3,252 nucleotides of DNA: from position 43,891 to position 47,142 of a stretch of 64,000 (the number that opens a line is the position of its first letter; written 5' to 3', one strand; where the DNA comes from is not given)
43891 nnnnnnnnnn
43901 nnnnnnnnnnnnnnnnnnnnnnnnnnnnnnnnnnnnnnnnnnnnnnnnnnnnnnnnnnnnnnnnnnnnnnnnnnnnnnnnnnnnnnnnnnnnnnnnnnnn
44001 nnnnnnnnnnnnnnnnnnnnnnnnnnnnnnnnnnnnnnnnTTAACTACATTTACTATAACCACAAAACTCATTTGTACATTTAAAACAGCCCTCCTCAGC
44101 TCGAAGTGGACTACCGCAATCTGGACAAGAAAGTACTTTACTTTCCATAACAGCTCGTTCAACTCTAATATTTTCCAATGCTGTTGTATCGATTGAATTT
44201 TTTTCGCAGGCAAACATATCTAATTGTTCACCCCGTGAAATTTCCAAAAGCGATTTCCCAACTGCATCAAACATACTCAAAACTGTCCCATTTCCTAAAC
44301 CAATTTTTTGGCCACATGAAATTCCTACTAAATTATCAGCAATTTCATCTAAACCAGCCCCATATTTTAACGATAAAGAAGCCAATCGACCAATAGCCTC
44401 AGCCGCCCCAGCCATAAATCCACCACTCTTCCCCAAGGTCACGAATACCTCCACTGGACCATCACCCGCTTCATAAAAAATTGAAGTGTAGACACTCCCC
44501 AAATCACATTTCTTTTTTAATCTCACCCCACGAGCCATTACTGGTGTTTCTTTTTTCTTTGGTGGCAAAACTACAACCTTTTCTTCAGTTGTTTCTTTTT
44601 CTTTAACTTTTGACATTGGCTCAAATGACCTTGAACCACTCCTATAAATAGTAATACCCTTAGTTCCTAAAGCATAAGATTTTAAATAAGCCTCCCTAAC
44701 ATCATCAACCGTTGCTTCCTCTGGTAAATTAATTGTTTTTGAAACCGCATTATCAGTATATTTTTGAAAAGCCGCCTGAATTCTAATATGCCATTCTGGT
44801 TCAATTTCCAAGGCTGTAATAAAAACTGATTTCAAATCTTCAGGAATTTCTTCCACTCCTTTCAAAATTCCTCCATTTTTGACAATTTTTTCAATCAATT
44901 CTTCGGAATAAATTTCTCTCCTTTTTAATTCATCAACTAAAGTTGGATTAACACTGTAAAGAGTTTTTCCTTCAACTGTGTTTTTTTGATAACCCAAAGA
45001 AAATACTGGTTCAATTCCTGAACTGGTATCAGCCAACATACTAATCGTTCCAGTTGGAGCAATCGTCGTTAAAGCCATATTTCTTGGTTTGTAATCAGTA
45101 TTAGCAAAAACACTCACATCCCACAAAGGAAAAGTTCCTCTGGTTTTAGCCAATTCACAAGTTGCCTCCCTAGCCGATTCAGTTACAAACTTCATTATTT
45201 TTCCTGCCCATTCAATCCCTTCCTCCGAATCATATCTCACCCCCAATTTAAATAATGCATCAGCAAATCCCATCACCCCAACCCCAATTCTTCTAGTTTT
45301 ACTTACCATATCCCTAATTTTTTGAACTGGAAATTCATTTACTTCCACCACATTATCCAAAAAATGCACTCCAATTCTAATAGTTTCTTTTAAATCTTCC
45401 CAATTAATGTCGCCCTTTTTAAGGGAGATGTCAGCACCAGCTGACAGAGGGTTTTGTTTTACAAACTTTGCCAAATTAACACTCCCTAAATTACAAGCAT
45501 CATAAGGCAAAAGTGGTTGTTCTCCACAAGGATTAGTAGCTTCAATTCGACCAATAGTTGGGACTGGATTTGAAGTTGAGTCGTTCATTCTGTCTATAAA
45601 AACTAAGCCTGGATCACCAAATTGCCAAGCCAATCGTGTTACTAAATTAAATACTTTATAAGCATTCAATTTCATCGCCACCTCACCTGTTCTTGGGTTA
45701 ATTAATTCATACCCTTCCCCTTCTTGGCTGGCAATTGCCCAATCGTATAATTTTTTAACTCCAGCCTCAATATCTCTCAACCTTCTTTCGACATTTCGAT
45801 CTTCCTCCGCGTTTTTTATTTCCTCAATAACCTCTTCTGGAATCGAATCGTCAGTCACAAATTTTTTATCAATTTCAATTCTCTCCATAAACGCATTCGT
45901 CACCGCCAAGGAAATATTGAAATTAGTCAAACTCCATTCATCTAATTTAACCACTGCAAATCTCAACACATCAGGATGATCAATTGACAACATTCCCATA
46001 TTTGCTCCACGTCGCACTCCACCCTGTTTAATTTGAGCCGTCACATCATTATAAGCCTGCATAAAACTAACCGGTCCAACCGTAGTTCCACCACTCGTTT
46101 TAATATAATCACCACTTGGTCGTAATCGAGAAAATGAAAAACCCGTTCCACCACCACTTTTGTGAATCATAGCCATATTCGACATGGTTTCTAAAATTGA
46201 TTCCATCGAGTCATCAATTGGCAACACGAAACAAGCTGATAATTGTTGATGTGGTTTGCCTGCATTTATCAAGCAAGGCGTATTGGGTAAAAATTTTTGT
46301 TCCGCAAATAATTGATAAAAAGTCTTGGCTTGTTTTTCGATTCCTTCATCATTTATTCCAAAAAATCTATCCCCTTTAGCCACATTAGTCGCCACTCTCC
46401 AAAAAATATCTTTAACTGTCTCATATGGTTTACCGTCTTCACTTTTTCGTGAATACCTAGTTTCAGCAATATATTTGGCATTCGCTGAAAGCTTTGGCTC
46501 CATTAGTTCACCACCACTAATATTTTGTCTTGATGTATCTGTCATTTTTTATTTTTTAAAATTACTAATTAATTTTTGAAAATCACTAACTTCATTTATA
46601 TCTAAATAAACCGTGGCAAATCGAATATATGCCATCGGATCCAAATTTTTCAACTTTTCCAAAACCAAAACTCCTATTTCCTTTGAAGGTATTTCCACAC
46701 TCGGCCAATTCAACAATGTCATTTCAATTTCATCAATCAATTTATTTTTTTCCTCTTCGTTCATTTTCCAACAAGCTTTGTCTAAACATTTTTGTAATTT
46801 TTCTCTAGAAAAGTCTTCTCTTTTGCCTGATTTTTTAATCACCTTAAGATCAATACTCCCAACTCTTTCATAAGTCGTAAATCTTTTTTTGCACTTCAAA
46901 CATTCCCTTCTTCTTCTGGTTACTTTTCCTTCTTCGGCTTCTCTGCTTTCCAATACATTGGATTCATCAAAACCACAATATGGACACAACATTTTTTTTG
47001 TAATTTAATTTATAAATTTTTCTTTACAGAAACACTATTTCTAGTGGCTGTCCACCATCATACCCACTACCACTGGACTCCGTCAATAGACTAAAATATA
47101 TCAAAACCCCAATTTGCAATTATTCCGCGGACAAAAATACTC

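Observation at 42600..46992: nrdR-nrdJ operon extended by a PduO-type cobalamin adenosyltransferase and an unknown zinc-ribbon protein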

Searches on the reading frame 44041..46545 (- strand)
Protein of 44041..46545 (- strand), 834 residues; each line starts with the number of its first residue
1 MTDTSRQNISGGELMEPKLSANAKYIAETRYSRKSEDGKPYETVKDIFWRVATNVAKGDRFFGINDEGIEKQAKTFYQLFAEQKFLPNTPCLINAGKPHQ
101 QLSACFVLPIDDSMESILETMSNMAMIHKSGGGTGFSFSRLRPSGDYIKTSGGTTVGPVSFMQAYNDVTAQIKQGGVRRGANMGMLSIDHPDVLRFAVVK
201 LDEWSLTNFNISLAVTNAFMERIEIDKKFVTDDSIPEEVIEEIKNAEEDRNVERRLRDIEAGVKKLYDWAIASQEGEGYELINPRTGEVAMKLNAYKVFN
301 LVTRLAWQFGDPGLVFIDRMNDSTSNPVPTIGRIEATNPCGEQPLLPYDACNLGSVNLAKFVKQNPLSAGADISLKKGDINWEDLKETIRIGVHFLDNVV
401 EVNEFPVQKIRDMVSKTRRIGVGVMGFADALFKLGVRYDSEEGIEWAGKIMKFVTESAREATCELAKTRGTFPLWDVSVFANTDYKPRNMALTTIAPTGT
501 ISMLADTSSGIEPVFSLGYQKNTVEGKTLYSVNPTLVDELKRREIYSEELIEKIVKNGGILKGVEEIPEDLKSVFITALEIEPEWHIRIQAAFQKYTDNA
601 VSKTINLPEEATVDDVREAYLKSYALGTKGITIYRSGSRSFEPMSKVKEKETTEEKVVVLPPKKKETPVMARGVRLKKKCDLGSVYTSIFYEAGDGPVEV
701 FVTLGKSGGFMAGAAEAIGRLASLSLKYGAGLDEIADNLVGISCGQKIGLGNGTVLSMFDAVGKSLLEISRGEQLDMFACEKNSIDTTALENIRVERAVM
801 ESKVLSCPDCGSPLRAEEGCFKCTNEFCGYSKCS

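Call 3: search_protein_families(library=pfam, proteins=[window:44041-46545:-], max_evalue=0.1)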
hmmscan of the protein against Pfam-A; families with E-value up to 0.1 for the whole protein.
window:44041-46545:- (834 aa): 3 families
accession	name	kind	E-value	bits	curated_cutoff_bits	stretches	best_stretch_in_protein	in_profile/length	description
PF02867.20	Ribonuc_red_lgC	-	2.3e-129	432.8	23.9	2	103-482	1-346/523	Ribonucleotide reductase, barrel domain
PF00317.26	Ribonuc_red_lgN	-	3.8e-19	69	28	1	19-100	3-77/77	Ribonucleotide reductase, all-alpha domain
PF12637.14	TSCPD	-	4.1e-13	49.9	22.8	1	680-767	12-85/88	TSCPD domain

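Call 4: search_protein_families(library=ncbifam, proteins=[window:44041-46545:-], max_evalue=0.1)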
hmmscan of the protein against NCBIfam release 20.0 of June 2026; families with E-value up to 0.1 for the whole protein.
window:44041-46545:- (834 aa): 21 families
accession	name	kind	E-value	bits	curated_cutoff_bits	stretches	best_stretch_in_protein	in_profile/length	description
NF006417.0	PRK08665.1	equivalog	1.4e-283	942.8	961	2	272-834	214-759/759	vitamin B12-dependent ribonucleotide reductase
TIGR02504.1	NrdJ_Z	equivalog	6.4e-199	662.4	399.95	1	26-643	4-605/606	adenosylcobalamin-dependent ribonucleoside-diphosphate reductase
NF005010.0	PRK06406.1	subfamily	5.5e-193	643.3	1125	3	277-655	375-736/771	vitamin B12-dependent ribonucleotide reductase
NF006207.0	PRK08332.1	equivalog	9.9e-135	450.7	2400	5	475-651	1394-1569/1684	vitamin B12-dependent ribonucleotide reductase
NF005122.0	PRK06556.1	equivalog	7.3e-108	361.6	859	3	476-740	530-819/960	vitamin B12-dependent ribonucleotide reductase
TIGR02506.1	NrdE_NrdA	equivalog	2.4e-98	330.2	341.05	2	28-478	8-425/616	ribonucleoside-diphosphate reductase subunit alpha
NF005991.0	PRK08115.1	equivalog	6e-85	285.9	854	3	206-475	366-603/858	vitamin B12-dependent ribonucleotide reductase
NF006577.0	PRK09102.1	equivalog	1.1e-78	265.1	620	2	242-655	186-586/604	ribonucleoside-diphosphate reductase subunit alpha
NF005544.0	PRK07207.1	equivalog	1.1e-77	261.7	965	3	289-480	539-720/965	ribonucleoside-diphosphate reductase subunit alpha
NF005401.0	PRK06948.1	subfamily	4.6e-74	250.1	906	2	293-647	247-593/604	ribonucleotide reductase-like protein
NF005101.0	PRK06539.1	equivalog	9.9e-70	235.5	988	2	28-480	157-572/822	ribonucleoside-diphosphate reductase subunit alpha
NF009029.0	PRK12365.1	equivalog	4.3e-68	230.2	1350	2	35-478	393-800/1046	ribonucleoside-diphosphate reductase subunit alpha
NF005736.0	PRK07562.1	equivalog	9e-64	215.6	1737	4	271-475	409-600/1222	vitamin B12-dependent ribonucleotide reductase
NF006279.0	PRK08447.1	equivalog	7.1e-49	166.9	1082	3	29-235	147-350/789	ribonucleoside-diphosphate reductase subunit alpha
NF005483.0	PRK07088.1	equivalog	2e-48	165.1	1214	2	29-521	168-668/764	ribonucleoside-diphosphate reductase subunit alpha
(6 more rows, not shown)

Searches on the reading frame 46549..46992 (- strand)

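Call 3: search_protein_families(library=pfam, proteins=[window:46549-46992:-], max_evalue=0.1)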
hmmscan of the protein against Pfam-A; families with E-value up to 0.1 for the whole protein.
window:46549-46992:- (147 aa): 5 families
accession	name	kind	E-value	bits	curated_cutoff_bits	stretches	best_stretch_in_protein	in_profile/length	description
PF22811.2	Zn_ribbon_NrdR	-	2.5e-19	69.3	27.2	1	1-42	1-42/42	Transcriptional repressor NrdR-like, N-terminal domain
PF03477.21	ATP-cone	-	3.7e-16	59.9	25.8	1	50-132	2-85/88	ATP cone domain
PF01096.23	Zn_ribbon_TFIIS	-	0.028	14.7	21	1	3-39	3-39/39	Transcription factor S-II (TFIIS)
PF23455.1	DUF7129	-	0.072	13.3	30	0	26-45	9-28/45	Domain of unknown function (DUF7129)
PF23907.1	DUF7249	-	0.073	14.5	27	0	59-113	33-86/93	Family of unknown function (DUF7249)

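Call 4: search_protein_families(library=ncbifam, proteins=[window:46549-46992:-], max_evalue=0.1)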
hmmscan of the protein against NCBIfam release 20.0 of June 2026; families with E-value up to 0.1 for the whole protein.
window:46549-46992:- (147 aa): 3 families
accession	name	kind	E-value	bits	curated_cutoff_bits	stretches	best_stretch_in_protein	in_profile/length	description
TIGR00244.1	TIGR00244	equivalog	1.4e-45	154.9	124.65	1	1-143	1-145/147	transcriptional regulator NrdR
NF006732.0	PRK09263.1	equivalog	0.0058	15.1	657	1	49-131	3-83/712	anaerobic ribonucleoside-triphosphate reductase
TIGR03655.1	anti_R_Lar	subfamily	0.022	15.1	39.6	1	3-39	4-39/55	Lar family restriction alleviation protein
